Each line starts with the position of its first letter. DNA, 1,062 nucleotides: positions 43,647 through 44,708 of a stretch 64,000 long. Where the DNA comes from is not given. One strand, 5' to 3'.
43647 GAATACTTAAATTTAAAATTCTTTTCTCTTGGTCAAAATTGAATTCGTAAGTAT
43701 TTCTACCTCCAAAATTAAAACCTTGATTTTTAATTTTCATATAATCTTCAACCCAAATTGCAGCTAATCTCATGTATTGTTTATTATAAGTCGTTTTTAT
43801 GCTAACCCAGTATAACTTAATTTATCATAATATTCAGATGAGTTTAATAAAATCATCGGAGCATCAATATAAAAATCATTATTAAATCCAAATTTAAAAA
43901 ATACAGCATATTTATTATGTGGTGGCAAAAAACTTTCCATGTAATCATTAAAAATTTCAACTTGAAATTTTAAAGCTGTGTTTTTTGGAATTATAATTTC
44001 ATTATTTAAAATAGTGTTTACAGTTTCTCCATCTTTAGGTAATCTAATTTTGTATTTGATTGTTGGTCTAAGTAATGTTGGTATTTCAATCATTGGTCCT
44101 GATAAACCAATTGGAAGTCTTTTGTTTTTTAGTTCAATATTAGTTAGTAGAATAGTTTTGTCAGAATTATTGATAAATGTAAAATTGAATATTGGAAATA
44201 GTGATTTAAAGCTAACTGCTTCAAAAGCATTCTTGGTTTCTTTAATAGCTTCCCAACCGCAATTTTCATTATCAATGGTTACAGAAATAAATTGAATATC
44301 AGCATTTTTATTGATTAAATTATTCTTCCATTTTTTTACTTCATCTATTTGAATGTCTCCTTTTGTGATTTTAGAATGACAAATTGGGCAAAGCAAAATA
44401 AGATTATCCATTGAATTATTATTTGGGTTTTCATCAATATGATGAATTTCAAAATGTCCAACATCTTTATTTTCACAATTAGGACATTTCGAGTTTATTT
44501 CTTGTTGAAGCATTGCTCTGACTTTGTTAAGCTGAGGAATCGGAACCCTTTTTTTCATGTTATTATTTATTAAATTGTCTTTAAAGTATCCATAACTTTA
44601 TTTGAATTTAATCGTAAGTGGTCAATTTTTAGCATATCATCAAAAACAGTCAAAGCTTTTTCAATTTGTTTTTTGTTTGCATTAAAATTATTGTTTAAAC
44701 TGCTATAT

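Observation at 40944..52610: Six defence-type genes chained into one apparent minus-strand operon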

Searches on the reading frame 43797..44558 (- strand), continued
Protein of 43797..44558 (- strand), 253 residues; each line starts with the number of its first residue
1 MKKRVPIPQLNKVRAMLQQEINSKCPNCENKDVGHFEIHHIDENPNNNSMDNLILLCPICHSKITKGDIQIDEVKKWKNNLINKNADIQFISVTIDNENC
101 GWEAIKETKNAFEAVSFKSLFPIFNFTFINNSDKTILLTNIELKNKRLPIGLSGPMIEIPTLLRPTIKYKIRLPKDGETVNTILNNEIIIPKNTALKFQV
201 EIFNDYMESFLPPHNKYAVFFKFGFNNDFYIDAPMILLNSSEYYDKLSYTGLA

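Call 50: predict_structure(alignment_id=A2)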
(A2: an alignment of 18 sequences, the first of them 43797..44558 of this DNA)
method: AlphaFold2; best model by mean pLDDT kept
length: 253 residues; sequences in the alignment: 18
mean_pLDDT: 73.9   pTM: 0.61
mean pLDDT of the five models: 73.9, 71.7, 69.5, 67.9, 56.5
residues with pLDDT >= 90: 27; 70-90: 145; 50-70: 55; < 50: 26
segments of 3 or more residues with pLDDT < 50: 151-166, 249-253
pLDDT, mean of each block of 10 residues (from residue 1): 50 56 68 73 76 82 79 74 68 87 88 83 86 77 81 44 49 87 75 76 82 81 82 89 62 41
secondary structure, 60 per line:
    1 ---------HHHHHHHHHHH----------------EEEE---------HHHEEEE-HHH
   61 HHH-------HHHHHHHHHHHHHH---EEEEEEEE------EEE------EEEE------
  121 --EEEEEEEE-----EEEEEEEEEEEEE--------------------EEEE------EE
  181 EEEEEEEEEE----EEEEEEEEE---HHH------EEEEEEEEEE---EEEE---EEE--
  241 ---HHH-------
elements in order: H10-20 E37-40 E53-56 H58-63 H71-84 E88-95 E102-104 E111-114 E123-130 E136-148 E169-172 E179-190 E195-203 E216-225 E229-232 E236-238

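Call 54: fold_search(model_id=the predicted structure, library=pdb)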
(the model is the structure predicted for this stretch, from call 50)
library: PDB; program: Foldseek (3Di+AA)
matches with E <= 10: 1528; with E <= 0.001: 7
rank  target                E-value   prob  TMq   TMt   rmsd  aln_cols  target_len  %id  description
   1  1xvs_A                1.7e-04  1.00  0.30  0.54   6.0       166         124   10  Crystal structure of apaG Protein from Vibrio cholerae (released 2004-12-14)
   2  1tza_A                1.8e-04  1.00  0.30  0.53   7.0       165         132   11  X-ray structure of Northeast Structural Genomics Consortium target SoR45 (released 2004-07-27)
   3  8b7d                  4.4e-04  0.99  0.23  0.37   8.0       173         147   11  Luminal domain of TMEM106B (released 2023-07-19)
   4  1tza_B                5.2e-04  1.00  0.30  0.54   5.6       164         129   13  X-ray structure of Northeast Structural Genomics Consortium target SoR45 (released 2004-07-27)
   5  1xq4_A                5.2e-04  1.00  0.25  0.44   7.7       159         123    6  Crystal Structure of the Putative ApaA Protein from Bordetella pertussis, Northeast Structural Genomics Target BeR40 (released 2004-11-09)
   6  1xq4_B                5.5e-04  1.00  0.25  0.45   7.7       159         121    6  Crystal Structure of the Putative ApaA Protein from Bordetella pertussis, Northeast Structural Genomics Target BeR40 (released 2004-11-09)
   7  6zlx                  6.6e-04  0.98  0.29  0.30  12.1       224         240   12  The structure of the ClpX-associated factor PDIP38 (released 2021-07-14)
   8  8oxy_A                1.2e-03  1.00  0.32  0.14   9.6       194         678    9  Transglutaminase 3 without calcium in complex with DH patient-derived Fab DH63-B02 (released 2023-10-18)
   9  1xq4_C                1.2e-03  1.00  0.27  0.49   6.5       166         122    8  Crystal Structure of the Putative ApaA Protein from Bordetella pertussis, Northeast Structural Genomics Target BeR40 (released 2004-11-09)
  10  2n80_MODEL_1_B        1.2e-03  0.99  0.29  0.40  10.9       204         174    8  p75NTR DD:RhoGDI (released 2015-12-23)
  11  7n9k                  1.2e-03  0.84  0.23  0.21  16.3       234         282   11  KirBac3.1 L124M mutant (released 2021-12-29)
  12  9dnm_A                1.2e-03  0.80  0.25  0.16  16.5       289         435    9  Structure of rat beta-arrestin 1 bound to allosteric inhibitor (released 2025-01-22)
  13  8csw                  1.3e-03  1.00  0.30  0.13  10.8       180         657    8  Local refinement of protein 4.2 in Class 2 of erythrocyte ankyrin-1 complex (released 2022-07-20)
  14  9ma5_B                1.3e-03  0.93  0.23  0.20  12.3       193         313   11  CryoEM structure of a transmembrane protein (released 2026-03-18)
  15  6z9c                  1.7e-03  1.00  0.28  0.28   5.0       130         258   12  Structure of human POLDIP2, a multifaceted adaptor protein in metabolism and genome stability (released 2020-06-17)
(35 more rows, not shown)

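Call 63: find_encoding_contigs(protein=P0141, flank=7000, max_places=1)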
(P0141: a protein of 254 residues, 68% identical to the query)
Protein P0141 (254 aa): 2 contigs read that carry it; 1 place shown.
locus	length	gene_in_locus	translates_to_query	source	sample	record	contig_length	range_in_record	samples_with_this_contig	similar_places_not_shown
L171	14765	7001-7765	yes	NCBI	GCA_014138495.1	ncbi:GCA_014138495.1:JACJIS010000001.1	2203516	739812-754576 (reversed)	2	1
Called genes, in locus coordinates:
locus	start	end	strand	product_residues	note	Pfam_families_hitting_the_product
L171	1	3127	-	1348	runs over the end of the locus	PF00246:Peptidase_M14, PF13620:CarboxypepD_reg, PF19081:Ig_7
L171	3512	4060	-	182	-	-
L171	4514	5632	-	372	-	PF14022:DUF4238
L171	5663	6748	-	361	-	PF13020:NOV_C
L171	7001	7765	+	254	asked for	PF01844:HNH (weak)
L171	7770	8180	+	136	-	-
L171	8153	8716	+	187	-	-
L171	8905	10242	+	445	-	-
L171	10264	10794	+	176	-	-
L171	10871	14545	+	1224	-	PF02810:SEC-C, PF28173:Upx-like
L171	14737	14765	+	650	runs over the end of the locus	-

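Call 64: find_encoding_contigs(protein=P0151, flank=7000, max_places=1)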
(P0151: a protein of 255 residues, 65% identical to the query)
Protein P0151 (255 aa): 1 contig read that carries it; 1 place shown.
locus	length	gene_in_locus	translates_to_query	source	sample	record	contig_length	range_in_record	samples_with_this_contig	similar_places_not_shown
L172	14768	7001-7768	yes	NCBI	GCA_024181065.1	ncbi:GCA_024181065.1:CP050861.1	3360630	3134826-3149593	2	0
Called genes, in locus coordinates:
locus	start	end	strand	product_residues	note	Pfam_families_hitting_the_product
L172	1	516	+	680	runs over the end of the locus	PF07697:7TMR-HDED, PF07698:7TM-7TMR_HD, PF08668:HDOD (weak), PF01966:HD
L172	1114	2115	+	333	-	-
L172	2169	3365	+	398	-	PF17293:Arm-DNA-bind_5, PF13102:Phage_int_SAM_5, PF00589:Phage_integrase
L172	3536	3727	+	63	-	-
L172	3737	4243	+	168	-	-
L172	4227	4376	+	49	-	-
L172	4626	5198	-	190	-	-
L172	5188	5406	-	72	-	-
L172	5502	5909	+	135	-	PF13648:Lipocalin_4 (weak)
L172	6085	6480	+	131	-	-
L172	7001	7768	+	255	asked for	-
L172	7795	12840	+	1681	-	PF20720:nSTAND3 (weak)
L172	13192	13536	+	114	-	-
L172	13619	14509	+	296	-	PF13479:AAA_24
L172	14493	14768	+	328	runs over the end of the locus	PF12987:DUF3871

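Call 65: find_encoding_contigs(protein=P0188, flank=7000, max_places=1)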
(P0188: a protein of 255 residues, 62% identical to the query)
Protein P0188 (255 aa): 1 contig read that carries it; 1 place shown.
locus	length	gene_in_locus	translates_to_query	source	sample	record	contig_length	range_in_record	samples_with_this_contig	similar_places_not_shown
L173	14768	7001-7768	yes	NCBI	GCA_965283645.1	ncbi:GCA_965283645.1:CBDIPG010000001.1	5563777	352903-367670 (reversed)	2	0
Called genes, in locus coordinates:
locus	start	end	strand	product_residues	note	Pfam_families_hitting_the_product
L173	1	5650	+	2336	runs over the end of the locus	PF03382:DUF285, PF02369:Big_1 (weak), PF09134:Invasin_D3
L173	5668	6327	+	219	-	PF07484:Collar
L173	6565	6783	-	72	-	-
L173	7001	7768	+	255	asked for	PF01844:HNH (weak)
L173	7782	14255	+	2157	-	PF05729:NACHT (faint)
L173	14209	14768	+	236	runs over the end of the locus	-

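Call 74: find_related_loci(query=A2, collection=viral_contigs, flank=6000)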
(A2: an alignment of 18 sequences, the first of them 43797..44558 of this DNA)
Query A2 (253 aa) in viral_contigs; peptide patterns used: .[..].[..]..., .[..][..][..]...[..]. (x = any residue, [..] = any of these).
196 stretches matched a pattern, but none encodes a relative of the query by tblastn (E <= 1e-3).

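Call 75: search_dna_similar(query=window:43797-44558:-, collection=phages, mode=protein, max_evalue=0.001, max_rows=10)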
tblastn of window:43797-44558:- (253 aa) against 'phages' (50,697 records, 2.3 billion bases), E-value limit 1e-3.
Records with a match: 2; places in all: 2; records where one place covers at least 80% of the query: 0.
Best place of each record, by identity: <60% 2.
By first word of the organism name: Bacillus 2.
By host as written in the record: Bacillus subtilis W-23-S(r); Bacillus licheniformis ATCC 9945a 2.
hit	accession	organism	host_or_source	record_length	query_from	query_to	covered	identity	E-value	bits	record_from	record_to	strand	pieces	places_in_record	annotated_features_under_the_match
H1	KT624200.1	Bacillus phage SP-15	Bacillus subtilis W-23-S(r); Bacillus ...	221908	25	88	25%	40.9%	2e-4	48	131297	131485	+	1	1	HNH-type endonuclease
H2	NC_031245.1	Bacillus phage SP-15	Bacillus subtilis W-23-S(r); Bacillus ...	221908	25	88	25%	40.9%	2e-4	48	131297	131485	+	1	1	HNH endonuclease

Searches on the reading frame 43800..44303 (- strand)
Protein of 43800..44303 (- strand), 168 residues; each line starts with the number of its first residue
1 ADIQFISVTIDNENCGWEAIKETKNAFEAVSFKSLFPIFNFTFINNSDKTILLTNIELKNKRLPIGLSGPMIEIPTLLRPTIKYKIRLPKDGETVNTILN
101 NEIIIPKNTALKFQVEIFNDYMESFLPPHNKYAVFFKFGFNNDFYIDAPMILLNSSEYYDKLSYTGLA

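Call 82: search_protein_representatives(protein=window:43800-44303:-)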
Query: 168 residues. Proteins with E-value up to 0.001 (for the whole library): 90; up to 1e-10: 56; up to 1e-30: 4. The best 90 are listed.
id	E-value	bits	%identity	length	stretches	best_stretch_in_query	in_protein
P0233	3.6e-56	206.0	60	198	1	3-166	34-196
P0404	4.4e-38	147.2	47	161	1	12-167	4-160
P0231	1.3e-37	145.7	55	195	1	3-126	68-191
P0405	3.4e-37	144.3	58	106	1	63-167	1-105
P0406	1.1e-29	119.8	69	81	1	88-165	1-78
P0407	2.3e-29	118.8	51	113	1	58-165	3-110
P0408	2.7e-27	112.1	42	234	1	2-163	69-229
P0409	4.1e-27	111.5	81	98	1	1-68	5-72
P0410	1.8e-24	103.0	38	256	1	4-161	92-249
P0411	2.7e-24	102.4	42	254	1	3-157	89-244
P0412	1.4e-23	100.1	36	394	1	2-157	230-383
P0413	1.8e-23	99.7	40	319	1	3-156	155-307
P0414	1.9e-23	99.6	42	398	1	3-157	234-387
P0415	1.5e-21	93.4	33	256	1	7-159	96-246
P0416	3.1e-20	89.2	34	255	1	3-156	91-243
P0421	9.2e-18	81.1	37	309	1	3-156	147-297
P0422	4.7e-17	78.8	37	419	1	3-159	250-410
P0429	5.4e-15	72.1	32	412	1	2-161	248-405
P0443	2.0e-12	63.7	34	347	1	3-159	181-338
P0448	1.1e-11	61.3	30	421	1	3-160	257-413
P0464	3.6e-09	53.2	27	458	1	7-156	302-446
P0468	1.2e-08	51.5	26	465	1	5-156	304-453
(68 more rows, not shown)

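Call 83: search_protein_families(library=pfam, proteins=[P0412, P0413, P0414, P0421, P0422, P0429, P0443, P0448, P0464, P0468], max_evalue=0.01)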
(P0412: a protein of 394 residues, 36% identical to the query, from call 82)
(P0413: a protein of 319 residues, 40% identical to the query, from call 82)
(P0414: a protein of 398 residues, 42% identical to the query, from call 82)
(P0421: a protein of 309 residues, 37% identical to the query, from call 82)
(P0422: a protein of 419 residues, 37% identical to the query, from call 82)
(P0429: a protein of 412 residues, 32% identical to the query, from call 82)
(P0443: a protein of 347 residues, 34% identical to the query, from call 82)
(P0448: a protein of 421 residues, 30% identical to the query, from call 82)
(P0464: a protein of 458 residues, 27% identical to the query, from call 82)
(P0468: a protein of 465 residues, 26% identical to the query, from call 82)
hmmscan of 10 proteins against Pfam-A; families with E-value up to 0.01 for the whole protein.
P0412 (394 aa): 2 families
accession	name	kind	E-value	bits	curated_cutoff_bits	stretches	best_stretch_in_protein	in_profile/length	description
PF01844.29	HNH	-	2.6e-05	24.7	21.4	1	168-209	1-46/47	HNH endonuclease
PF13392.12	HNH_3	-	0.0071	16.4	24.8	0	179-199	19-39/46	HNH endonuclease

P0413 (319 aa): 0 families

P0414 (398 aa): 2 families
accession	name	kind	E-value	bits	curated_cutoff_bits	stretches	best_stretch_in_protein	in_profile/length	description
PF13392.12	HNH_3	-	0.00025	21.1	24.8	1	183-205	19-41/46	HNH endonuclease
PF01844.29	HNH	-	0.0007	20.1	21.4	1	173-213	2-46/47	HNH endonuclease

P0421 (309 aa): 1 family
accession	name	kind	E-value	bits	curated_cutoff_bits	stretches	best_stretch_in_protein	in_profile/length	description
PF04471.18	Mrr_cat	-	0.003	18.1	21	1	10-101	5-92/115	Restriction endonuclease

P0422 (419 aa): 0 families

P0429 (412 aa): 3 families
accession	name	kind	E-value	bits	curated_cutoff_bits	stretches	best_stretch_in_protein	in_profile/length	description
PF01844.29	HNH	-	1.7e-06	28.5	21.4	1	186-227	1-46/47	HNH endonuclease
PF13392.12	HNH_3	-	5.5e-05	23.2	24.8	1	197-217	19-39/46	HNH endonuclease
PF13391.12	HNH_2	-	0.00055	20.2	21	1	198-233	31-66/66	HNH endonuclease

P0443 (347 aa): 1 family
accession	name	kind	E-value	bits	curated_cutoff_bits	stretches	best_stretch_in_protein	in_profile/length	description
PF20839.3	DUF5382_C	-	0.0017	19.1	25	1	58-131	36-108/118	Family of unknown function (DUF5382) C-terminal domain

P0448 (421 aa): 3 families
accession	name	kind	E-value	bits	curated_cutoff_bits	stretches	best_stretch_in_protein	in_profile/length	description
PF01844.29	HNH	-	1.7e-05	25.3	21.4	1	194-235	1-46/47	HNH endonuclease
PF10543.14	ORF6N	-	0.0052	17.5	27.8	0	153-189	15-50/86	ORF6N domain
PF13392.12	HNH_3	-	0.0075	16.3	24.8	0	205-225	19-39/46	HNH endonuclease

P0464 (458 aa): 3 families
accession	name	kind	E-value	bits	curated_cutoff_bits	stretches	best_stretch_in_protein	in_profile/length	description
PF01844.29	HNH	-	6.3e-06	26.7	21.4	1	25-66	1-46/47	HNH endonuclease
PF23451.1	Zn_ribbon_PaaD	-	0.0052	16.8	27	0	13-36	5-28/53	PaaD zinc beta ribbon domain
PF05605.18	zf-Di19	-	0.0066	17.1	27.5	0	24-66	4-43/54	Drought induced 19 protein (Di19), zinc-binding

P0468 (465 aa): 2 families
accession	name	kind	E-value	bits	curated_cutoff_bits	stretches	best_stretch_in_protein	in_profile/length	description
PF01844.29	HNH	-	8.2e-05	23.1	21.4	1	26-67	1-46/47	HNH endonuclease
PF13392.12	HNH_3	-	0.0042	17.1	24.8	0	35-55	17-37/46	HNH endonuclease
